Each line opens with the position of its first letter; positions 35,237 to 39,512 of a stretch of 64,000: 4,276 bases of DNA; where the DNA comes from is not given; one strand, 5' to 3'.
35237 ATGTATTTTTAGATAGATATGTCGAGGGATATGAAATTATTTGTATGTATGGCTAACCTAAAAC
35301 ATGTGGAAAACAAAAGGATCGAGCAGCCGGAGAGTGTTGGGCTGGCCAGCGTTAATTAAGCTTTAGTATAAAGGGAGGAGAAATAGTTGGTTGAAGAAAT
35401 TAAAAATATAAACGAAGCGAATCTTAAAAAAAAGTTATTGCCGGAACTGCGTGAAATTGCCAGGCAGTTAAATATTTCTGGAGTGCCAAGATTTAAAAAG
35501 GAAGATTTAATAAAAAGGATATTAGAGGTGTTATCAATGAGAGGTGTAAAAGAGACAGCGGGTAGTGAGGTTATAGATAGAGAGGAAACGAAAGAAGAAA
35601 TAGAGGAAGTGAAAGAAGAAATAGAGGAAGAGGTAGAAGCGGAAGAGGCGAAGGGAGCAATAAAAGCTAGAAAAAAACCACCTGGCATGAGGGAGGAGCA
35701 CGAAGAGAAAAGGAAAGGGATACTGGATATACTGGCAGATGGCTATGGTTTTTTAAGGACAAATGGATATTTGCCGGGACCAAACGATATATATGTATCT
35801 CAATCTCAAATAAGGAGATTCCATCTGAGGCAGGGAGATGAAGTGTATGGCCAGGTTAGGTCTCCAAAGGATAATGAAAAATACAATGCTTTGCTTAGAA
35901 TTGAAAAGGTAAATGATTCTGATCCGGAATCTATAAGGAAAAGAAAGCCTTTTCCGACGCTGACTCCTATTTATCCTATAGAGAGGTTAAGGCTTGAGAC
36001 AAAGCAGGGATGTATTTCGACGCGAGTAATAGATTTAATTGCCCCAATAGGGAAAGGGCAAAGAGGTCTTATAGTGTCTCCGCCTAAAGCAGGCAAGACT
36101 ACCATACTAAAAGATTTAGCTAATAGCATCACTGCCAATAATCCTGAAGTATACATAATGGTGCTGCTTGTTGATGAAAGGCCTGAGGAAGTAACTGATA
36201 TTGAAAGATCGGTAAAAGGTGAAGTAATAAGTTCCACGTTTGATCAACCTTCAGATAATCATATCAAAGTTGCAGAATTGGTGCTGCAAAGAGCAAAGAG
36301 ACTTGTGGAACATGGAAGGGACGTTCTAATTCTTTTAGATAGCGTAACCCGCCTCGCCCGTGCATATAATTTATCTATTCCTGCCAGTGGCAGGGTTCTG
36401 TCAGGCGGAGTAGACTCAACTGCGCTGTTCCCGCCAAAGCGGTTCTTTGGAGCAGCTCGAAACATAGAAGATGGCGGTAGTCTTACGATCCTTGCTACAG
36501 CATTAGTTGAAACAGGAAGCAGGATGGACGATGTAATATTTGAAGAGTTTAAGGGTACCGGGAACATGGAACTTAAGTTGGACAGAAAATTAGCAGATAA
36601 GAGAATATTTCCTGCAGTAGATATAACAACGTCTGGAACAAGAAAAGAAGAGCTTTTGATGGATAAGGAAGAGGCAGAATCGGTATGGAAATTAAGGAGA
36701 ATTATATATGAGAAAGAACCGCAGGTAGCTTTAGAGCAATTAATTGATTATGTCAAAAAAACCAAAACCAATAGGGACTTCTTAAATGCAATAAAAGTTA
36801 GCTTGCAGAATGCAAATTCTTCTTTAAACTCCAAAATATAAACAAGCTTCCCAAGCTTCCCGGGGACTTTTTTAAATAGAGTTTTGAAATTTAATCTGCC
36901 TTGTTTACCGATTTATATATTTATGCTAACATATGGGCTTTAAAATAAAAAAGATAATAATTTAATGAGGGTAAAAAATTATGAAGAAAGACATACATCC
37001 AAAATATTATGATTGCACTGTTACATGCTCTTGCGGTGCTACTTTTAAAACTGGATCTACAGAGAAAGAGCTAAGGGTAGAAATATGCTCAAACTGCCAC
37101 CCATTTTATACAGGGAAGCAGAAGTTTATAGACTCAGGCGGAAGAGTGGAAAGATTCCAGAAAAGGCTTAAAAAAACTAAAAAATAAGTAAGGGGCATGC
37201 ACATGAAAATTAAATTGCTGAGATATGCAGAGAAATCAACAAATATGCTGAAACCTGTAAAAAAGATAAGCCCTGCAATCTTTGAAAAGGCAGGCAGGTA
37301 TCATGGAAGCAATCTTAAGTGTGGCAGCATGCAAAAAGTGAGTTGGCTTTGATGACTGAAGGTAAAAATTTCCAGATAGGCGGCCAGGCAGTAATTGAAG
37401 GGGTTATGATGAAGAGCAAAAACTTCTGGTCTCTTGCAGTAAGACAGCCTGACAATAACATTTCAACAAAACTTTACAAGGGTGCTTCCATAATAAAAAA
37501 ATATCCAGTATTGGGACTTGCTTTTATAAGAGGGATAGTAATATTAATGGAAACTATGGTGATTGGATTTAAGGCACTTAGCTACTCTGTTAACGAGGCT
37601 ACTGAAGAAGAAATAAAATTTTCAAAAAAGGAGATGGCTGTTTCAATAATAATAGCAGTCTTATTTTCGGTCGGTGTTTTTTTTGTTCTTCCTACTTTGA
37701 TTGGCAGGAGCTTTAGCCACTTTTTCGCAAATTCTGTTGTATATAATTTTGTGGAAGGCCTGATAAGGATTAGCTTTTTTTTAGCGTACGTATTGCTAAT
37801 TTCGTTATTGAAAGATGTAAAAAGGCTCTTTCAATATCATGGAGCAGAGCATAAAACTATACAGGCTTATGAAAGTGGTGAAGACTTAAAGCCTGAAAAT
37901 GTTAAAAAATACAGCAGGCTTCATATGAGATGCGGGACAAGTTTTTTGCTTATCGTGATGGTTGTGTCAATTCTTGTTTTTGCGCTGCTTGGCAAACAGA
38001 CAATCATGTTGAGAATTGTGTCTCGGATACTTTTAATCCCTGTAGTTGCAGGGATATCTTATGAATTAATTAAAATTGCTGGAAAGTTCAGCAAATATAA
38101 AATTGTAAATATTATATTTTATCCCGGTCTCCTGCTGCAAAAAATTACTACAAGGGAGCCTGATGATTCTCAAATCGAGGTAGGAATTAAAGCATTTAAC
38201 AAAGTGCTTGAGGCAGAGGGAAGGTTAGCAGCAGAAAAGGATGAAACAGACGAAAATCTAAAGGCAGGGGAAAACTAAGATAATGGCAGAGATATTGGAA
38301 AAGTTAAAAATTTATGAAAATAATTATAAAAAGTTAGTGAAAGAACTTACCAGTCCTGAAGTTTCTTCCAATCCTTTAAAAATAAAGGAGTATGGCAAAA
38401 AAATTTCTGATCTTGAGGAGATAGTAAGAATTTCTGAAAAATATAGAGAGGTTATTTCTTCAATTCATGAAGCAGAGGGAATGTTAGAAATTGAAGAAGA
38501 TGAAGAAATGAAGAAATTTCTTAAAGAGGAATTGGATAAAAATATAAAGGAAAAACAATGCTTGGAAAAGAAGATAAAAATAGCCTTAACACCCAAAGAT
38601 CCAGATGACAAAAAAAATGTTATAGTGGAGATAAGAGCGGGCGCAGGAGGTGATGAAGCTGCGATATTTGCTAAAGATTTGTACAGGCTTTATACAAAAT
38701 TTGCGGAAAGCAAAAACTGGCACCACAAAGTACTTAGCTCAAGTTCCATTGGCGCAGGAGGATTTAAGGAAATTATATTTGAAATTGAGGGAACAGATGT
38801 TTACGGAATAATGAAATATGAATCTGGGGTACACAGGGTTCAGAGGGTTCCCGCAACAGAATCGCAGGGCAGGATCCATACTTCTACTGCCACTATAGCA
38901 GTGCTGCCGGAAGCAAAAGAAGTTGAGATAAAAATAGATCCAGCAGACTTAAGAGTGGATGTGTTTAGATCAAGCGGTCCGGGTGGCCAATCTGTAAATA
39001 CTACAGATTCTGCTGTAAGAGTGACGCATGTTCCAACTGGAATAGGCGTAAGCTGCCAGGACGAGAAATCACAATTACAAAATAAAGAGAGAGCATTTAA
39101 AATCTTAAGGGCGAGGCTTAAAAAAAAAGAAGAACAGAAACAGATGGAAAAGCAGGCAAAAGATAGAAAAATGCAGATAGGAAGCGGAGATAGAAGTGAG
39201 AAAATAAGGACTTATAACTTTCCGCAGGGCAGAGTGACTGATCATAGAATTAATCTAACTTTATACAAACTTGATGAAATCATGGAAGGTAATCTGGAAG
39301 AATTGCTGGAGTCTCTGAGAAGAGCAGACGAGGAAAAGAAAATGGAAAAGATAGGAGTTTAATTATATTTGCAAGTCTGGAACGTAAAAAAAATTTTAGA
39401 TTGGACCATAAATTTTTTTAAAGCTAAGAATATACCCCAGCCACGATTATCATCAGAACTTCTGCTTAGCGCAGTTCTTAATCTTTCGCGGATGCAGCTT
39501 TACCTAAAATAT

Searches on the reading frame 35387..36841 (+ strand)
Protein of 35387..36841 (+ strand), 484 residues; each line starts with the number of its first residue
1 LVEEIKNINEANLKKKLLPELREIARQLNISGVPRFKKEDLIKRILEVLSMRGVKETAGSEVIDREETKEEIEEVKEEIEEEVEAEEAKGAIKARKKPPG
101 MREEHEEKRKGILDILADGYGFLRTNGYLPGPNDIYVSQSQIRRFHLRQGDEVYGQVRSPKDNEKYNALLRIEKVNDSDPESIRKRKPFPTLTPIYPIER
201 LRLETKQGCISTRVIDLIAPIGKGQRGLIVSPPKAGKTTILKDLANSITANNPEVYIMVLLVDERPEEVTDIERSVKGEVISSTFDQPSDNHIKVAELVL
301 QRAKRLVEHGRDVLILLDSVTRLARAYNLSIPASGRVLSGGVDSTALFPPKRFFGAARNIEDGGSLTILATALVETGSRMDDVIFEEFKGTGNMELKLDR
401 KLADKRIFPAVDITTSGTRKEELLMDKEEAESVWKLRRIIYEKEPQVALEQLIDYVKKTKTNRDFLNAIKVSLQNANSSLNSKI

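Call 4: search_protein_families(library=pfam, proteins=[window:35387-36841:+])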
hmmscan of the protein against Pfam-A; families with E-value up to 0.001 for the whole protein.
window:35387-36841:+ (484 aa): 6 families
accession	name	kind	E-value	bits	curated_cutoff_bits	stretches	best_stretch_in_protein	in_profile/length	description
PF07497.18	Rho_RNA_bind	-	1.3e-34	118.3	27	1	110-181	2-73/73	Rho termination factor, RNA-binding domain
PF00006.31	ATP-synt_ab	-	3.6e-25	89.3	29.5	1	212-416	2-211/213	ATP synthase alpha/beta family, nucleotide-binding domain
PF07498.18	Rho_N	-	3.8e-10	40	24.9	1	13-53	2-42/43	Rho termination factor, N-terminal domain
PF19568.5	Spore_III_AA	-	1.2e-05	25.1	27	1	208-267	129-188/306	Sporulation stage III, protein AA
PF13401.12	AAA_22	-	0.00061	20.5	27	0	227-323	8-96/130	AAA domain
PF08206.17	OB_RNB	-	0.00099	19.2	24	0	111-164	1-48/58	Ribonuclease B OB domain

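Call 5: search_protein_families(library=ncbifam, proteins=[window:35387-36841:+])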
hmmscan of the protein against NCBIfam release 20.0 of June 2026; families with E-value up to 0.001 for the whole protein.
window:35387-36841:+ (484 aa): 26 families (the best 25 are shown)
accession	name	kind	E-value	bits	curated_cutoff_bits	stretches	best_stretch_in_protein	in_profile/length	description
NF006886.1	PRK09376.1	equivalog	3.5e-196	651.9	315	1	10-468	3-412/413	transcription termination factor Rho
TIGR00767.1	rho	equivalog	2.3e-195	649.3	509.45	1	11-470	4-414/415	transcription termination factor Rho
NF041509.1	paralog_Rho2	exception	9.3e-156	518.6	628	1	111-468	3-359/360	transcription termination factor Rho, short form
TIGR01026.1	fliI_yscN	subfamily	1.8e-25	89.6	379.5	1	191-444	131-385/440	FliI/YscN family ATPase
TIGR02546.1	III_secr_ATP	equivalog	2.2e-25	89.3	604.75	1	197-464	120-388/423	type III secretion system ATPase SctN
TIGR03496.1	FliI_clade1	equivalog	3.4e-25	88.7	619.1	1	188-464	102-381/414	flagellar protein export ATPase FliI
TIGR03497.1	FliI_clade2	equivalog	6.4e-24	84.7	629.8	1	185-470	99-383/413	flagellar protein export ATPase FliI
TIGR03498.1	FliI_clade3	equivalog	1.4e-23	83.3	587.45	1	192-461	109-381/418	flagellar protein export ATPase FliI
NF005391.0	PRK06936.1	equivalog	3.2e-22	78.9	657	1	196-460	135-400/439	type III secretion system ATPase SctN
NF005295.0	PRK06820.1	equivalog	3.3e-21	75.8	690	1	194-457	134-398/440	EscN/YscN/HrcN family type III secretion system ATPase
NF006012.0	PRK08149.1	equivalog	1.6e-19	70.1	594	1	199-467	130-399/431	type III secretion system ATPase SctN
NF006575.0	PRK09099.1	subfamily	1.9e-19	69.8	706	1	209-459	150-402/443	type III secretion system ATPase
NF005765.0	PRK07594.1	equivalog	2e-17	63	715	1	210-440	141-373/433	EscN/YscN/HrcN family type III secretion system ATPase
NF005535.1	PRK07196.1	equivalog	2.1e-15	56.6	715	1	193-459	127-395/434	flagellar protein export ATPase FliI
NF006290.1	PRK08472.1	equivalog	6.8e-15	54.8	644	1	193-440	127-375/433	flagellar protein export ATPase FliI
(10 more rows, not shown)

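Call 17: list_cluster_members(proteins=[P0001, window:35387-36838:+, window:55250-57346:+])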
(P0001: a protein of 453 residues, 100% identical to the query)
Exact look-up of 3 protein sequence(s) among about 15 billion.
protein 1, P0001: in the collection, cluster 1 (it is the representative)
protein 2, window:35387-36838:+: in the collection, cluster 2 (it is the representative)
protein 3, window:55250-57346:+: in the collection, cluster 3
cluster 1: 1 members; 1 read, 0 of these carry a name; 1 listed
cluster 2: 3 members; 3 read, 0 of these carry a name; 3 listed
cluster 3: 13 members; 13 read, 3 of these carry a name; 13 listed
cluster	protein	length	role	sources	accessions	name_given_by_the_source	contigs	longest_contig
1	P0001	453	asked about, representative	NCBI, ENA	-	-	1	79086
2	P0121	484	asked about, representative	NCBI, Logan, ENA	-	-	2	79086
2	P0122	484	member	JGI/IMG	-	-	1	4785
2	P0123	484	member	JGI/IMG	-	-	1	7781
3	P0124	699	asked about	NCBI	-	-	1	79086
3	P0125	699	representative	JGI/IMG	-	LCP family protein required for cell wall assembly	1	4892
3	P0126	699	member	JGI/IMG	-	LCP family protein required for cell wall assembly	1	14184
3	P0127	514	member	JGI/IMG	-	hypothetical protein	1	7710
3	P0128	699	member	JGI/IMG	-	-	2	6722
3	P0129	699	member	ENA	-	-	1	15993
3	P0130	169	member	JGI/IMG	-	-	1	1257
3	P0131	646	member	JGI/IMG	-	-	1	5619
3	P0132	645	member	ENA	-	-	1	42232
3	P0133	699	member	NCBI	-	-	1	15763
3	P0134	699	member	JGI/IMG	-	-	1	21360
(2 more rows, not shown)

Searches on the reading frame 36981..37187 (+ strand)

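Call 65: search_protein_families(library=pfam, proteins=[window:36981-37187:+], max_evalue=0.01)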
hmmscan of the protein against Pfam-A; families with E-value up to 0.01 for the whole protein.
window:36981-37187:+ (68 aa): 1 family
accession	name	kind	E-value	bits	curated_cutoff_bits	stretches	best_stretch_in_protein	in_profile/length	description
PF01197.23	Ribosomal_L31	-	4.5e-34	116.9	27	1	1-63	1-64/65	Ribosomal protein L31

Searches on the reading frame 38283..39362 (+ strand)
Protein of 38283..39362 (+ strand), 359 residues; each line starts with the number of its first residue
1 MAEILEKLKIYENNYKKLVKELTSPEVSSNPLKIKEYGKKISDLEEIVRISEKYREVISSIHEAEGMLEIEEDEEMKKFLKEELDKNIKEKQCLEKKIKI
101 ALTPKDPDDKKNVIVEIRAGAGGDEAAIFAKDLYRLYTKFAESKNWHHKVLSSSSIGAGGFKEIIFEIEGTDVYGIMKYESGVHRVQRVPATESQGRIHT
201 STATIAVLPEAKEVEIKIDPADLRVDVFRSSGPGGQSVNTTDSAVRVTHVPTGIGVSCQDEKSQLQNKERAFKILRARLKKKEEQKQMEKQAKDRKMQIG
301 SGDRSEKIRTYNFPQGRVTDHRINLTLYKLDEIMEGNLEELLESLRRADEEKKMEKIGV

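Call 36: search_protein_families(library=pfam, proteins=[window:38283-39362:+], max_evalue=1e-8)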
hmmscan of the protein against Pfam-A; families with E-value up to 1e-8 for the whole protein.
window:38283-39362:+ (359 aa): 2 families
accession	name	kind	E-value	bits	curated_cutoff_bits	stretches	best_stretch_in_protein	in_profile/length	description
PF03462.23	PCRF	-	2e-69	233.8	24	1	12-205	2-194/194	PCRF domain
PF00472.26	RF-1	-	5.2e-44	149.3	35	1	213-322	2-116/116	RF-1 domain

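Call 41: find_homologous_proteins(query=window:38283-39359:+, max_evalue=1e-50)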
Query window:38283-39359:+ (359 aa): 8000 proteins with E <= 1e-50 among 8000 candidates; the best 120 are listed.
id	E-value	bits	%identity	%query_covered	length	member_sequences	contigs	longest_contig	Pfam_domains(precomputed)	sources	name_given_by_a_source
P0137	4.8e-214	728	95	100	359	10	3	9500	PF03462.24,PF00472.27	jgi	-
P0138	1.2e-180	618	79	100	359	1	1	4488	PF03462.24,PF00472.27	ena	-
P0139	1.0e-178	612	78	100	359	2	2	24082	PF03462.24,PF00472.27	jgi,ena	-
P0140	5.5e-176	603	75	100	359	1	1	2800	PF03462.24,PF00472.27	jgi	-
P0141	2.4e-172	591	74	100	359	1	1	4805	PF03462.24,PF00472.27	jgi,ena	-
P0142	9.3e-172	589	74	100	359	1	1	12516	PF03462.24,PF00472.27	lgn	-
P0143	1.2e-171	588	74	100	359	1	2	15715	PF03462.24,PF00472.27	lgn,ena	-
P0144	1.3e-171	588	74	100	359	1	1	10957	PF03462.24,PF00472.27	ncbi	-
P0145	1.3e-171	588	75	100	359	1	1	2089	PF03462.24,PF00472.27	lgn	-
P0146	3.0e-171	587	74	100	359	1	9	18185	PF03462.24,PF00472.27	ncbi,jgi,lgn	-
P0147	3.5e-171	587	74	100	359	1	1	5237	PF03462.24,PF00472.27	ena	-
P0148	3.5e-171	587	74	100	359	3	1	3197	PF03462.24,PF00472.27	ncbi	-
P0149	5.4e-171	586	74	100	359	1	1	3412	PF03462.24,PF00472.27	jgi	jgi:peptide chain release factor 1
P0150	7.2e-171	586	73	100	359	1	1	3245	PF03462.24,PF00472.27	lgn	-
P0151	9.2e-171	585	74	100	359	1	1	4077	PF03462.24,PF00472.27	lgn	-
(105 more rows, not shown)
